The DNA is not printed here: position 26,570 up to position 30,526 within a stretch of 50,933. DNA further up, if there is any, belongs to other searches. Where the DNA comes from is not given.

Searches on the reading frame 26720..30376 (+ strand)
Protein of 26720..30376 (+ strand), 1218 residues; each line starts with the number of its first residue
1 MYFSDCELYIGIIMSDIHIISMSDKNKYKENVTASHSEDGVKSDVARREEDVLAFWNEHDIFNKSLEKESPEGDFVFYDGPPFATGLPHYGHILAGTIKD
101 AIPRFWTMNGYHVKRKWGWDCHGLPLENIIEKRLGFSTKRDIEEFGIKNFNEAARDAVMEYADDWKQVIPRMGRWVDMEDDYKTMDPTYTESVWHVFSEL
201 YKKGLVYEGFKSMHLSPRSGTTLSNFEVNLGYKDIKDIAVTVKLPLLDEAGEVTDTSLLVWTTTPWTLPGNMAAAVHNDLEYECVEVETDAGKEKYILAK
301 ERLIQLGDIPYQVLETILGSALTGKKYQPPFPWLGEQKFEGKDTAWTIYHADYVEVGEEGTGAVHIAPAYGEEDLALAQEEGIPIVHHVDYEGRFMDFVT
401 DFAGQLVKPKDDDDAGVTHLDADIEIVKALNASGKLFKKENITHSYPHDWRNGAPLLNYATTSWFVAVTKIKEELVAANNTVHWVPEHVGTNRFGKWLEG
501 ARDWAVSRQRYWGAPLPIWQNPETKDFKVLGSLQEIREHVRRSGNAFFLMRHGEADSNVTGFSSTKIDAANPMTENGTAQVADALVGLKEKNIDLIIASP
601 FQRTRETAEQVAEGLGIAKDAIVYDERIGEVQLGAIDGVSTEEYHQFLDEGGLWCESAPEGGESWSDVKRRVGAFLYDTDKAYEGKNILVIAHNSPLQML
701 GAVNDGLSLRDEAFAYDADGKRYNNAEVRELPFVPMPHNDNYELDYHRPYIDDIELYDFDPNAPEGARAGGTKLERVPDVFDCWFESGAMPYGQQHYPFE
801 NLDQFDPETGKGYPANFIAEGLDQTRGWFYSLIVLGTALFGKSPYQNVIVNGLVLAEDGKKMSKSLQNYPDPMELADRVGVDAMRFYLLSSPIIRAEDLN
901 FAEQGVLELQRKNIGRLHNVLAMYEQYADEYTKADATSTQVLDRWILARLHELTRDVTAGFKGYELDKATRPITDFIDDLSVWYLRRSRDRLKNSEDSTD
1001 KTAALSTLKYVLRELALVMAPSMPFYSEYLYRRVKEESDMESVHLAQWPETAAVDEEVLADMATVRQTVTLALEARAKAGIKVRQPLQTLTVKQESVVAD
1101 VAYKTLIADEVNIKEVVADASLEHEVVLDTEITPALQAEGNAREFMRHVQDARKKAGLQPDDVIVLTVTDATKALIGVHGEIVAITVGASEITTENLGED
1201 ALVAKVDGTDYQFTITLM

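Call 13: search_protein_families(library=pfam, proteins=[window:26720-30376:+])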
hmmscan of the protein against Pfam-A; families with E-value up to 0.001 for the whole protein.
window:26720-30376:+ (1218 aa): 5 families
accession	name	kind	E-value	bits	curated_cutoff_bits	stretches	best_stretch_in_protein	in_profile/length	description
PF00133.28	tRNA-synt_1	-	2.5e-136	455.2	22.7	2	52-539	2-266/414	tRNA synthetases class I (I, L, M and V)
PF08264.19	Anticodon_1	-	1.3e-31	109.9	25.1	1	943-1089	1-146/148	Anticodon-binding domain of tRNA ligase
PF00300.27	His_Phos_1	-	1.2e-27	97.3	21.7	1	548-702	2-156/194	Histidine phosphatase superfamily (branch 1)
PF09334.17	tRNA-synt_1g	-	4.3e-15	55.8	20.1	1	845-909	312-374/391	tRNA synthetases class I (M)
PF19302.4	DUF5915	-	1.2e-11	45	27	1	1088-1215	64-192/195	Domain of unknown function (DUF5915)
